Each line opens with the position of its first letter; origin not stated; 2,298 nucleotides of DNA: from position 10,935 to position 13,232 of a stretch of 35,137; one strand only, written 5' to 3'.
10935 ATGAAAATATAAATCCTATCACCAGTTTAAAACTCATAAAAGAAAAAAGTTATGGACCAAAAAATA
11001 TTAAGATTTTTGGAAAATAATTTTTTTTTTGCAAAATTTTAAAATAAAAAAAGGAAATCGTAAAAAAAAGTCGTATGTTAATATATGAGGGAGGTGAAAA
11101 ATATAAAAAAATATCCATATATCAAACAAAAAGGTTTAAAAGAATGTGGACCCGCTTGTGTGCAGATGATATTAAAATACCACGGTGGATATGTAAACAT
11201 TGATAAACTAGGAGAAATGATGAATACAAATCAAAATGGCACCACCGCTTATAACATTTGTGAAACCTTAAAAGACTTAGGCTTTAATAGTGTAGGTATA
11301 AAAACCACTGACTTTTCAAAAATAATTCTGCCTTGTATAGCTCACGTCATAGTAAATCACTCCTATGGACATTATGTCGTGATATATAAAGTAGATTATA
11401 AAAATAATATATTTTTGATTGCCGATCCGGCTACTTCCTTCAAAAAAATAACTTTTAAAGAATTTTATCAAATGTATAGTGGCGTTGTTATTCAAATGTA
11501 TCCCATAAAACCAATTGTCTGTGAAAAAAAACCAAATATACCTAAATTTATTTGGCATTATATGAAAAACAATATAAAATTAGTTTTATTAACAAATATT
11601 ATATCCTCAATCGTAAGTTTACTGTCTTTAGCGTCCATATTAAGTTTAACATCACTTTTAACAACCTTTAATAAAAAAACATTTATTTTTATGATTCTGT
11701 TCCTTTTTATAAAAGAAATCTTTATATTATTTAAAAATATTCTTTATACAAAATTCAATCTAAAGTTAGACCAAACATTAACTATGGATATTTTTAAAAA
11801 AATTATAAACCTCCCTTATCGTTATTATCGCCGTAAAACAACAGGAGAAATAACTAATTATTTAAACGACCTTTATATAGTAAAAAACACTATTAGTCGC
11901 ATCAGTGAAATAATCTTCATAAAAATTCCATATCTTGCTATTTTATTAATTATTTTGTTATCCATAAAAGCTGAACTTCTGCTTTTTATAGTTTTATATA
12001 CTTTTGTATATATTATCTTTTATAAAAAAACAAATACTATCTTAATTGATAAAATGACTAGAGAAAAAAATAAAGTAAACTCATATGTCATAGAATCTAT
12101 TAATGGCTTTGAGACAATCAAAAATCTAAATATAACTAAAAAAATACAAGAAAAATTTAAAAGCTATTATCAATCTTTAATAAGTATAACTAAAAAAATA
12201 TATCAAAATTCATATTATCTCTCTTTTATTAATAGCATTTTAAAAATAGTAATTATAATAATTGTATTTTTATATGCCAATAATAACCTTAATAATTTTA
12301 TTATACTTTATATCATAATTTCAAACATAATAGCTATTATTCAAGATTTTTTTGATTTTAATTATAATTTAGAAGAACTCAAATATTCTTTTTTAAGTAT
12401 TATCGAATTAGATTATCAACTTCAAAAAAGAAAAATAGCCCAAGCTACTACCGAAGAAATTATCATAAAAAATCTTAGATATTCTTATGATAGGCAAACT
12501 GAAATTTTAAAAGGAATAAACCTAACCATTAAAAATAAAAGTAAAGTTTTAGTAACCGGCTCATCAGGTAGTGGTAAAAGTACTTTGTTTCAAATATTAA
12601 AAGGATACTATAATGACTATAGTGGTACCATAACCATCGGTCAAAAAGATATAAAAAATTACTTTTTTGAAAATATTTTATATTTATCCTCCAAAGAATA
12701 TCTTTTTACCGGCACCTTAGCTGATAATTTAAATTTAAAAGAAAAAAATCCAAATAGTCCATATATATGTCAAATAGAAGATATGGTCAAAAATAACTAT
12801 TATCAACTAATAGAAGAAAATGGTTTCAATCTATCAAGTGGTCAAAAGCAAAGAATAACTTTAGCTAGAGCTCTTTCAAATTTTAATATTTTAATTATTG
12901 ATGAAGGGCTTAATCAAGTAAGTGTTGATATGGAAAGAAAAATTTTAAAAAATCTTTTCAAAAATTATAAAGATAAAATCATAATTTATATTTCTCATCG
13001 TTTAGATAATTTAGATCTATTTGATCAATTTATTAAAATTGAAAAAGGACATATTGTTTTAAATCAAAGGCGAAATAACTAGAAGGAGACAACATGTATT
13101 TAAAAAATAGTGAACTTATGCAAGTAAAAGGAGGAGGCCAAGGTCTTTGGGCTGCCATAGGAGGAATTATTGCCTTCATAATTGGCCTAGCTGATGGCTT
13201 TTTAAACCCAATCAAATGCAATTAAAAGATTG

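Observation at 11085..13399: Unannotated pair of double-glycine-leader peptides behind a C39-peptidase ABC exporter: a compact, apparently novel two-peptide bacteriocin-like locus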

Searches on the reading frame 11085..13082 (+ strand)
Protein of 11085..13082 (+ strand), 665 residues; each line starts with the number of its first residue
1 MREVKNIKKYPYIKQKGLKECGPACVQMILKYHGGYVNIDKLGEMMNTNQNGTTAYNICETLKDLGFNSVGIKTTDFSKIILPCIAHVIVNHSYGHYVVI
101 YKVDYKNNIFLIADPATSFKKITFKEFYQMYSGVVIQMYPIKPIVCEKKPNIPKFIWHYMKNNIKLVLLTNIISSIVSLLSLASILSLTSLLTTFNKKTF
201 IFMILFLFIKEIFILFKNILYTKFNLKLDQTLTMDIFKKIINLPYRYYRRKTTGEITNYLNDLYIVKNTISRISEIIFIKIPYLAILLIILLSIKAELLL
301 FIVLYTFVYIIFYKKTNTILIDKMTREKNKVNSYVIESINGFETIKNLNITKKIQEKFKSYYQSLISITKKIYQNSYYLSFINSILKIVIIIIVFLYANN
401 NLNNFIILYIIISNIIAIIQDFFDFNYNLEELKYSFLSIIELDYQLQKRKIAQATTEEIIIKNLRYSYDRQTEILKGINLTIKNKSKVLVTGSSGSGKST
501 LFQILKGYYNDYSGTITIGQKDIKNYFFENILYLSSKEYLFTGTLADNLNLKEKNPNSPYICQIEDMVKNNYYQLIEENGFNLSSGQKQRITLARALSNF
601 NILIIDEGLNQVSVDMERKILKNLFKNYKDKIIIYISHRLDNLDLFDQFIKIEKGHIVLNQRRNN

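Call 4: search_protein_families(library=pfam, proteins=[window:11085-13082:+], max_evalue=1)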
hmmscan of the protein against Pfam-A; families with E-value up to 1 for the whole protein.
window:11085-13082:+ (665 aa): 19 families
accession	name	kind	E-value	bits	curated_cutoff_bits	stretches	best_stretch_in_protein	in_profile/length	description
PF03412.21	Peptidase_C39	-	1.4e-30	106.3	22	1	9-139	1-129/133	Peptidase C39 family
PF00005.33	ABC_tran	-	1.2e-19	71.7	25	1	475-608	1-135/137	ABC transporter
PF00664.28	ABC_membrane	-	6.4e-19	69.1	28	1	168-397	5-245/274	ABC transporter transmembrane region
PF13529.12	Peptidase_C39_2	-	3.7e-06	28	24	1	9-116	2-143/143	Peptidase_C39 like family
PF09778.15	Guanylate_cyc_2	-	0.00014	21.8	28.1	2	11-55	2-47/212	Guanylylate cyclase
PF06414.18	Zeta_toxin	-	0.00019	21.4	22.3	1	483-529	14-62/199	Zeta toxin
PF13555.12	AAA_29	-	0.00057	20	27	1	480-502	17-39/61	P-loop containing region of AAA domain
PF03193.22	RsgA_GTPase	-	0.011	16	30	1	453-508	76-129/174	RsgA GTPase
PF13238.12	AAA_18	-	0.016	16.1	29.4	1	488-539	1-44/128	AAA domain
PF00158.32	Sigma54_activat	-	0.024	14.7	20.2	1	472-532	9-70/168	Sigma-54 interaction domain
PF00437.27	T2SSE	-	0.025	13.7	24.9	1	460-510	120-167/370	Type II/IV secretion system protein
PF00270.35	DEAD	-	0.12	12.5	26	1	481-607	11-125/167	DEAD/DEAH box helicase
PF13191.12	AAA_16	-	0.14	13.1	32.6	1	487-510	26-49/167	AAA ATPase domain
PF13401.12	AAA_22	-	0.18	12.5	27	1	485-511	5-31/130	AAA domain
PF25199.1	nSTAND_NTPase5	-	0.19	12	34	1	481-502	37-58/145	Novel STAND NTPase 5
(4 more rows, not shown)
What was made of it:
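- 11085..13082 (+): Peptidase-containing ABC exporter (PCAT), 665 aa as listed. The functional start is probably the near-cognate ATA at 11103, 6 nt after the Shine-Dalgarno sequence. Domains: C39 roughly nt 11109-11501, transmembrane domain roughly 11586-12275, nucleotide-binding domain roughly 12507-12908. Pfam gives C39 1.4e-30, ABC_membrane 6.4e-19 and ABC_tran 1.2e-19 (call 4).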

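Call 6: search_protein_families(library=ncbifam, proteins=[window:11085-13082:+], max_evalue=10)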
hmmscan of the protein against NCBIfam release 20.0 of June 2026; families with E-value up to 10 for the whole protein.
window:11085-13082:+ (665 aa): 172 families (the best 25 are shown)
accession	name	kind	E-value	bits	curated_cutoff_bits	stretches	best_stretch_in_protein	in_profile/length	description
TIGR01193.1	bacteriocin_ABC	subfamily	4.3e-71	240.4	523.85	1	19-658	5-687/708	peptide cleavage/export ABC transporter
TIGR03796.1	NHLM_micro_ABC1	equivalog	1.9e-69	234.6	853.3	1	11-659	3-691/710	NHLP family bacteriocin export ABC transporter peptidase/permease/ATPase subunit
TIGR03375.1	type_I_sec_LssB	subfamily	2e-55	188.4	693.1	1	25-663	6-685/696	type I secretion system permease/ATPase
NF045998.1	cleave_ABC_plasm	equivalog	1.5e-54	185.4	500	1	14-639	1-660/673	Mbov_0121 family peptidase domain-containing ABC transporter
TIGR01846.1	type_I_sec_HlyB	subfamily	3.1e-48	164.6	725.55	1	24-659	3-671/694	type I secretion system permease/ATPase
TIGR02857.1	CydD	equivalog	4e-38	131.7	435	2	447-651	310-528/529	thiol reductant ABC exporter subunit CydD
TIGR02203.1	MsbA_lipidA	equivalog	2e-37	128.9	602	1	201-658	59-547/572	lipid A export permease/ATP-binding protein MsbA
NF008364.0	PRK11160.1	equivalog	4e-35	121.5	630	1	223-661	86-556/575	heme ABC transporter ATP-binding protein/permease CydC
NF045513.1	HepA_fam_ABC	equivalog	2.8e-34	118.5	725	1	200-658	98-587/610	heterocyst formation ABC transporter subunit HepA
TIGR01842.1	type_I_sec_PrtD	subfamily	2.9e-34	118.5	510.15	1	172-658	13-532/544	type I secretion system permease/ATPase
TIGR02204.1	MsbA_rel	hypoth_equivalog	2.3e-31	109.1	780.4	1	198-659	59-554/576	ABC transporter, permease/ATP-binding protein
TIGR00958.1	3a01208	subfamily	9.5e-31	106.8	874.6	2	459-658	479-692/711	antigen peptide transporter 2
NF008379.0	PRK11174.1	equivalog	2.8e-30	105.5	684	1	436-659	327-563/588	heme ABC transporter permease/ATP-binding protein CydD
TIGR02868.1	CydC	equivalog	2.7e-28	98.9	329.05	1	452-640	328-530/530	thiol reductant ABC exporter subunit CydC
NF050066.1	LPSTprtrPglK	equivalog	3.5e-28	98.3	1000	1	174-655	45-558/558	BC-type lipopolysaccharide transporter PglK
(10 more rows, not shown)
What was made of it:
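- On Peptidase-containing ABC transporter (PCAT / bacteriocin ABC exporter): The score is 240.4 bits against a cut-off of 523.85 (call 6).
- Closest known: PCAT1 of Clostridium thermocellum. Different: It scores below the curated TIGR01193 cut-off, 240 bits against 524 (call 6).
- Closest known: Mbov_0121-family peptidase-domain ABC transporters of mycoplasmas. Same: The window exporter hits the model at E 1.5e-54 (call 6).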

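Call 11: find_related_loci(query=window:11085-13082:+, collection=genome_contigs, flank=6000)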
Query window:11085-13082:+ (665 aa) in genome_contigs; peptide patterns used: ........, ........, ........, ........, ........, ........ (x = any residue, [..] = any of these).
121 stretches matched a pattern; 10 encode a relative of the query (tblastn E <= 1e-3); 10 distinct loci.
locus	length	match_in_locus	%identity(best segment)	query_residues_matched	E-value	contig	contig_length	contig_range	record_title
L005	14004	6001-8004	52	7-665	0e+0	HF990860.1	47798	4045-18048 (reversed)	Firmicutes bacterium CAG:822 genomic scaffold, scf64, whole genome shotgun sequence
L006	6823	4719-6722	51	7-665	0e+0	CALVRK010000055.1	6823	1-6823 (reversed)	MAG: uncultured Bacilli bacterium isolate BRZ_RP__bin37 genome assembly, contig: BRZ_RP__NODE_20996_length_6823_cov_5.11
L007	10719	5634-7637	53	7-665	0e+0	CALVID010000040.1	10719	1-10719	MAG: uncultured Bacilli bacterium isolate BRZ_FF__bin53 genome assembly, contig: BRZ_FF__NODE_4591_length_10719_cov_5.85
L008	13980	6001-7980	51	7-665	0e+0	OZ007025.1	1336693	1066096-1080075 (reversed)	MAG: uncultured Bacilli bacterium isolate metabat2_pooled_hifiasm.89 MAG genome assembly, chromosome: 1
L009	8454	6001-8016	43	5-664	6e-161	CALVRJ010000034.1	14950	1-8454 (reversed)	MAG: uncultured Bacilli bacterium isolate BRZ_HN__bin10 genome assembly, contig: BRZ_HN__NODE_2860_length_14950_cov_8.81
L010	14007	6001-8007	53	7-665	0e+0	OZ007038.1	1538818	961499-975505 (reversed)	MAG: uncultured Bacilli bacterium isolate 6755_HET_CTRL_contig_17442_metaflye_circ MAG genome assembly, chromosome: 1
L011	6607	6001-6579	59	7-199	5e-70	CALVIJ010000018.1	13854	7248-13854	MAG: uncultured Bacilli bacterium isolate BRZ_T__bin41 genome assembly, contig: BRZ_T__NODE_6825_length_13854_cov_3.9318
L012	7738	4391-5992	23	165-658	1e-21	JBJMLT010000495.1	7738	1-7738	MAG: Flavisolibacter sp. isolate H1_18_all_fractions_metab_maxb_45_37_7 k255_6297546, whole genome shotgun sequence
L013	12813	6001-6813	26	405-658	3e-19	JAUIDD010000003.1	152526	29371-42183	MAG: Gammaproteobacteria bacterium isolate 7_bin.57 NODE_218_length_152526_cov_1.671468, whole genome shotgun sequence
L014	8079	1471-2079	25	471-658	3e-9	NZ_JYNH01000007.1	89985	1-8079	Desulfosporosinus sp. I2 contig00007, whole genome shotgun sequence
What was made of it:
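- The host genomes are small, 1.3-1.5 Mb (call 11).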

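Call 29: search_solved_structures(query=window:11085-13082:+, max_evalue=1e-20, show_alignments=2)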
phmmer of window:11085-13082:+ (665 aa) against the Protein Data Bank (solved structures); distinct sequences matched with E-value up to 1e-20: 155 (the best 60 are shown).
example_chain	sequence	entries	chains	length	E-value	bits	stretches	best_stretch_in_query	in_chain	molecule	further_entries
4ry2_A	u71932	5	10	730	1.6e-61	211.9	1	8-658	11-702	ABC-type bacteriocin transporter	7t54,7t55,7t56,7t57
8vp3_A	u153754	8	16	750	1.7e-61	211.8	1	8-658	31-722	ABC-type bacteriocin transporter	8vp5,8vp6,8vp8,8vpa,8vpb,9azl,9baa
4s0f_A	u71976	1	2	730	4.1e-61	210.5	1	8-658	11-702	ABC-type bacteriocin transporter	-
6v9z_A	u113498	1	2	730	3e-60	207.7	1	8-658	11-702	ABC-type bacteriocin transporter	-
8vp9_A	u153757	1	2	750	6.2e-59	203.4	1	8-658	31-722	ABC-type bacteriocin transporter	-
8hf7_A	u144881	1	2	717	4.4e-53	184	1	12-659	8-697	Competence factor transporting ATP-binding protein/permease ComA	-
8hf4_A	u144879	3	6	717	8.7e-53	183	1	12-659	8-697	Transport/processing ATP-binding protein ComA | Competence factor transporting ATP-binding protein/permease ComA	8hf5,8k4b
8hf6_A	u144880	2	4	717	2.3e-52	181.7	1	12-659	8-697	Competence factor transporting ATP-binding protein/permease ComA | Transport/processing ATP-binding protein ComA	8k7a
7zk4_A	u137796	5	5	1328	8.1e-46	160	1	199-657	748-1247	ATP-dependent translocase ABCB1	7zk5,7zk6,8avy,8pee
7zk9_A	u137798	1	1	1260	9.7e-46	159.8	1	200-657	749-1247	ATP-dependent translocase ABCB1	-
7zk8_A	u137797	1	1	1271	1e-45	159.7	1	200-657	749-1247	ATP-dependent translocase ABCB1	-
7zka_A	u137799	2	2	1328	1.3e-45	159.4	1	200-657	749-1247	ATP-dependent translocase ABCB1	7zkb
6ujp_A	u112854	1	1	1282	1.5e-45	159.1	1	200-657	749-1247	ATP-dependent translocase ABCB1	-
6ujr_A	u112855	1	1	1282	3.1e-45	158.1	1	199-657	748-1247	ATP-dependent translocase ABCB1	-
4m1m_A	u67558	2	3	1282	3.2e-45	158.1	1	199-657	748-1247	Multidrug resistance protein 1A | ATP-dependent translocase ABCB1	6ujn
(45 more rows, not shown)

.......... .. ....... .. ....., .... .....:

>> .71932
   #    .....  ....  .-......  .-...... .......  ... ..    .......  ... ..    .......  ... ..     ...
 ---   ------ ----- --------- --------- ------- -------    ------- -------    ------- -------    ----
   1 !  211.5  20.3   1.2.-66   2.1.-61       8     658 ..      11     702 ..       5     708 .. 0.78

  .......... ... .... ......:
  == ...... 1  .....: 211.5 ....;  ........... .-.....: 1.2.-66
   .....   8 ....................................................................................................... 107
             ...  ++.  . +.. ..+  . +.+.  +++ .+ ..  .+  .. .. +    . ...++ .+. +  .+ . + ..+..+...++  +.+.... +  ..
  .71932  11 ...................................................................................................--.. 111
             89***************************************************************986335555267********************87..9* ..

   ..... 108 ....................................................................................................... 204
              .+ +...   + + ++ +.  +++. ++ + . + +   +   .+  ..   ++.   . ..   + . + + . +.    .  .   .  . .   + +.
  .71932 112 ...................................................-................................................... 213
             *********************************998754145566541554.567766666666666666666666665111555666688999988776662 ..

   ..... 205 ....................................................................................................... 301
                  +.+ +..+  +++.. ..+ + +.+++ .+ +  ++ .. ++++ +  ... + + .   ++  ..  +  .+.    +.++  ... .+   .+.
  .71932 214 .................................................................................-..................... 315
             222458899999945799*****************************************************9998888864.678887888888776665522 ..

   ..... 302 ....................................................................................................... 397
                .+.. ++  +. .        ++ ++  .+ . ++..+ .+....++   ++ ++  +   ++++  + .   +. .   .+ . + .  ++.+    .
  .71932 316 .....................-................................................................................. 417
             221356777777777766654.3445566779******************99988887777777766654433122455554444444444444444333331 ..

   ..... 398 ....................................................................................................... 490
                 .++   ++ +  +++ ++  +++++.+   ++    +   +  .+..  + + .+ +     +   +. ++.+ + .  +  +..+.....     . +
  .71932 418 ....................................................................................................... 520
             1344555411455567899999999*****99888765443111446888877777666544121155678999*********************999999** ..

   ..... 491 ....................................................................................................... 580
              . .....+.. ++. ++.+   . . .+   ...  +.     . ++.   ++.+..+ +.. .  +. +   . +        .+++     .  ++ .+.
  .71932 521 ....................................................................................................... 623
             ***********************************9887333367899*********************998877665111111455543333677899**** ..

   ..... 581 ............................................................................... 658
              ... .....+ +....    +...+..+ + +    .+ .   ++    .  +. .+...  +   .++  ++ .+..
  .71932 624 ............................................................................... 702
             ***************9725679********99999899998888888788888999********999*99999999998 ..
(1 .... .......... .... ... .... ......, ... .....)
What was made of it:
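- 11085..13082 (+): The protein aligns over its full length to PCAT1 (4RY2), E 1.6e-61, and to ComA (8HF7) (call 29).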
